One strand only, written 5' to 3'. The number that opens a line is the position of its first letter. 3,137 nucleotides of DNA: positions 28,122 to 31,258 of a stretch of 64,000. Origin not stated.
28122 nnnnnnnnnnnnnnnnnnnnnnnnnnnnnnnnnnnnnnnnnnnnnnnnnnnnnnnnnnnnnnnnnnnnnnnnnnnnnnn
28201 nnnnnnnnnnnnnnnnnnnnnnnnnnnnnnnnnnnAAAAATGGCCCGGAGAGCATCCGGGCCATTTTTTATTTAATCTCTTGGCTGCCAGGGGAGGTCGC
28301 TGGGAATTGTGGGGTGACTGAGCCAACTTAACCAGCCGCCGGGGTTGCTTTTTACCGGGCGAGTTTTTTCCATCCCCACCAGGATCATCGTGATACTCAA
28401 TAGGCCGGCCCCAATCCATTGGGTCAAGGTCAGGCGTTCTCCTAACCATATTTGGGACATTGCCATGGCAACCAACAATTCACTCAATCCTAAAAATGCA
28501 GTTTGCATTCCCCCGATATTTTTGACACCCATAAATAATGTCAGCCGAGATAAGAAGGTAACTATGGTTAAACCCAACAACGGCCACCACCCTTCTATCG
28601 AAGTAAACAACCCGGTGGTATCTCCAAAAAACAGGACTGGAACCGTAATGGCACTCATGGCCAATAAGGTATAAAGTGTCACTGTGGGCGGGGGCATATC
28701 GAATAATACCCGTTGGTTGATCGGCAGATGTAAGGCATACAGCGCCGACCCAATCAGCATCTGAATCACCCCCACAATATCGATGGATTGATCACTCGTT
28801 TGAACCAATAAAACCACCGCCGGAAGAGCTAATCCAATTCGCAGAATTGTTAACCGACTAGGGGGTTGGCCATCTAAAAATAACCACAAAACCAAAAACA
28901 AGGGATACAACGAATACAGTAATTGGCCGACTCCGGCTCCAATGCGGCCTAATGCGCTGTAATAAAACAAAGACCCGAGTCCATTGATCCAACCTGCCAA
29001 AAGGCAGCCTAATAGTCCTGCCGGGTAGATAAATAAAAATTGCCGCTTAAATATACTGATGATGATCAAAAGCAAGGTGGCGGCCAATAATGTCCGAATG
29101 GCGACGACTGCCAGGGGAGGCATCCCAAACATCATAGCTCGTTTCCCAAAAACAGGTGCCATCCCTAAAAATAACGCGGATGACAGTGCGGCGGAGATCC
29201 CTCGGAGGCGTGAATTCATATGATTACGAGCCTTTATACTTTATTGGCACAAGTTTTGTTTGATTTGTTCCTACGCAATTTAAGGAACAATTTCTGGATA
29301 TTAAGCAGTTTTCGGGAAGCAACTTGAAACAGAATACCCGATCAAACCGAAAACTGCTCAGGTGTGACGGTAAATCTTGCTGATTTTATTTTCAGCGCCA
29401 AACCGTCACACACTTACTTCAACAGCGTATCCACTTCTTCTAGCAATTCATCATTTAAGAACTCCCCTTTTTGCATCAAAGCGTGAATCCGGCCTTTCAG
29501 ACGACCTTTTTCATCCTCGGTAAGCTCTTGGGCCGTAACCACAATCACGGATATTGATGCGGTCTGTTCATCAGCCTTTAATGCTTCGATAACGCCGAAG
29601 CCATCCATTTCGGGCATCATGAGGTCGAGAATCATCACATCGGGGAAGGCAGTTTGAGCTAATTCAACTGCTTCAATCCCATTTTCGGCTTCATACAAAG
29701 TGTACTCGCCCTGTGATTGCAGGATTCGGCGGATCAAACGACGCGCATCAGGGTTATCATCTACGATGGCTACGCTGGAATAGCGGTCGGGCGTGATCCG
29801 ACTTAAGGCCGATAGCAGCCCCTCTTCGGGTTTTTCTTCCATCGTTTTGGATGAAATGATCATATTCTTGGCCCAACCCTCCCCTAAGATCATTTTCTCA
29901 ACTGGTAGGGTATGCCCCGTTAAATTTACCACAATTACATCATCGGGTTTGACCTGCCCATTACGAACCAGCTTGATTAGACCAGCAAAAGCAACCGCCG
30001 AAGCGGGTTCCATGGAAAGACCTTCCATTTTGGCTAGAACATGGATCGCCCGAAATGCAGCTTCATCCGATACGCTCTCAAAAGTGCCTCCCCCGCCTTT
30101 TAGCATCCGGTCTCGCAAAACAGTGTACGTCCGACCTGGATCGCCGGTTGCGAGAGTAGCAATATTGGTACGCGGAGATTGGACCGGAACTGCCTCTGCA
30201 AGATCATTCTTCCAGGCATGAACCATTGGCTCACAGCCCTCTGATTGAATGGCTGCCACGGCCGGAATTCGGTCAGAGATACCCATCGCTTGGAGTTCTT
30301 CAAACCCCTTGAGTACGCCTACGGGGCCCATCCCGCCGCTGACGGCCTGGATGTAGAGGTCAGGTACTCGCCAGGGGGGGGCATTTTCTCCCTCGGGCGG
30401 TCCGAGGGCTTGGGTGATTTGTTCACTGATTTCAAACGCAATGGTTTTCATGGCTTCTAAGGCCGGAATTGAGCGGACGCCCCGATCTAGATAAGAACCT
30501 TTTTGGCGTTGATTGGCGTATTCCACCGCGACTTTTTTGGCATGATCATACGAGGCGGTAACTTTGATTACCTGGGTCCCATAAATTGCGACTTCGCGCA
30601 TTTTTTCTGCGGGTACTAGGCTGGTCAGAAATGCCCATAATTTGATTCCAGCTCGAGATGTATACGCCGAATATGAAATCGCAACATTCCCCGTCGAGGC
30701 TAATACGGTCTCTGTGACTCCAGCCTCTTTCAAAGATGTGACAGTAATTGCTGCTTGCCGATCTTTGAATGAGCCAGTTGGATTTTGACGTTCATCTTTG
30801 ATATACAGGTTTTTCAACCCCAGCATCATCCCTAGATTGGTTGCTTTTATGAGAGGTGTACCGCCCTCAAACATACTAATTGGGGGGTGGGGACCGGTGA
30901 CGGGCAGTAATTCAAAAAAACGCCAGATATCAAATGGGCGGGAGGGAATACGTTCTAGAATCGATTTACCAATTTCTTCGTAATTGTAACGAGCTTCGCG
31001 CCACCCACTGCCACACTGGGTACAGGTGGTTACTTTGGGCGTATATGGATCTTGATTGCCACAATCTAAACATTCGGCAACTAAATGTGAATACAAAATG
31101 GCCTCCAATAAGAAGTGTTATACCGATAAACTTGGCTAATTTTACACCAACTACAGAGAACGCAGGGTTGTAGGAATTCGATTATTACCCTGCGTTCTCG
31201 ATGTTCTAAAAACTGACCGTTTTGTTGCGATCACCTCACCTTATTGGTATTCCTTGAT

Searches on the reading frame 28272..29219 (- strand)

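Call 6: search_protein_families(library=pfam, proteins=[window:28272-29219:-])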
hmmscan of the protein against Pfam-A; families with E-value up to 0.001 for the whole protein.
window:28272-29219:- (315 aa): 1 family
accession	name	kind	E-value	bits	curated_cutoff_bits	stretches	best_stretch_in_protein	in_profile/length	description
PF00892.27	EamA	-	1.5e-27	97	28.2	2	150-281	3-133/135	EamA-like transporter family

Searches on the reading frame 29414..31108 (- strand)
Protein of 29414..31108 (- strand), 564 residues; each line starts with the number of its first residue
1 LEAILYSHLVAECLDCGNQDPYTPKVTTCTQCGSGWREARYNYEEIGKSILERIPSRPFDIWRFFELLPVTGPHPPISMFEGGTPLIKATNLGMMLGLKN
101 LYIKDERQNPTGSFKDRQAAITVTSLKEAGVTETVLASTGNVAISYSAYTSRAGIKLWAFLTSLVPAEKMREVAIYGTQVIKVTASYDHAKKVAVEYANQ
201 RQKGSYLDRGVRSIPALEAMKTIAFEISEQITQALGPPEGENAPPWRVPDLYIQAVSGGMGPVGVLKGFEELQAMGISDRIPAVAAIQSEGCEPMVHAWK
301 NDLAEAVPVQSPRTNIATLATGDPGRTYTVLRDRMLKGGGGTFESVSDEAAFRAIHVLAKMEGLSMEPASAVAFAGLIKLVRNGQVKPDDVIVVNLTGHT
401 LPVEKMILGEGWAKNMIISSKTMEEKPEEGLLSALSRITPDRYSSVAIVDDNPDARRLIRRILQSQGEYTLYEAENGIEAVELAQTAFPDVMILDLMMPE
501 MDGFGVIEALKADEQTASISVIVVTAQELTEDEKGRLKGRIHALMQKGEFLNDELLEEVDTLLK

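Call 6: search_protein_families(library=pfam, proteins=[window:29414-31108:-])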
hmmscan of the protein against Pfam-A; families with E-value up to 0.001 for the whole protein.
window:29414-31108:- (564 aa): 2 families
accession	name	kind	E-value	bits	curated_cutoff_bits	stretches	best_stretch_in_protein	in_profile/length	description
PF00291.31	PALP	-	1.9e-59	201.8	35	1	77-398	1-295/295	Pyridoxal-phosphate dependent enzyme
PF00072.30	Response_reg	-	3.3e-19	69.5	30.2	1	446-547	1-99/111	Response regulator receiver domain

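Call 7: search_protein_families(library=ncbifam, proteins=[window:29414-31108:-])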
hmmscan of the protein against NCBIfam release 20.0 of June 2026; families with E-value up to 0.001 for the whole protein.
window:29414-31108:- (564 aa): 113 families (the best 25 are shown)
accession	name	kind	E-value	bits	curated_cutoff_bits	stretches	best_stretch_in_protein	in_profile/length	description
NF006050.0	PRK08197.1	equivalog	3.9e-68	230.1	303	1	8-403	8-384/406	threonine synthase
NF004170.0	PRK05638.1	equivalog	1.4e-52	178.7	421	1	12-403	3-358/442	threonine synthase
TIGR00260.1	thrC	equivalog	6.2e-44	150.5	167.1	1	61-402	1-337/340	threonine synthase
NF006205.0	PRK08329.1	equivalog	5.3e-40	137.5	358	1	41-401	29-344/347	threonine synthase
NF004996.0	PRK06381.1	equivalog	1.3e-37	129.6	266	1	82-399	14-317/319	threonine synthase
NF005035.0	PRK06450.1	equivalog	4.7e-33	114.4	301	1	12-401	5-335/338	threonine synthase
TIGR03844.1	cysteate_syn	equivalog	8.3e-29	100.6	324.9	1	12-399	4-378/398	cysteate synthase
NF007135.0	PRK09581.1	equivalog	2.1e-19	69.7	474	1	445-533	4-91/457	PleD family two-component system response regulator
NF005680.0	PRK07476.1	equivalog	1.4e-15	57.1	413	1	84-200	24-140/326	hydroxyectoine utilization dehydratase EutB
NF006390.0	PRK08639.1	equivalog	1.4e-14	54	421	1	84-394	26-309/418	threonine ammonia-lyase IlvA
TIGR01127.1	ilvA_1Cterm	equivalog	3.4e-14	52.6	378.75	1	84-231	1-146/380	threonine ammonia-lyase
NF009206.0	PRK12555.1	subfamily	3.4e-14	52.5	342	1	445-527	2-82/340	chemotaxis-specific protein-glutamate methyltransferase CheB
NF006094.0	PRK08246.1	subfamily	6e-14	52.2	331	1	84-379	24-284/310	serine/threonine dehydratase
NF040741.1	ornith_OrtB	equivalog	1e-13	50.6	550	1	100-236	83-223/464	2-amino-4-oxopentanoate thiolase subunit OrtB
TIGR02154.1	PhoB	equivalog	1.1e-13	51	296.2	1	445-532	4-90/226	phosphate regulon transcriptional regulator PhoB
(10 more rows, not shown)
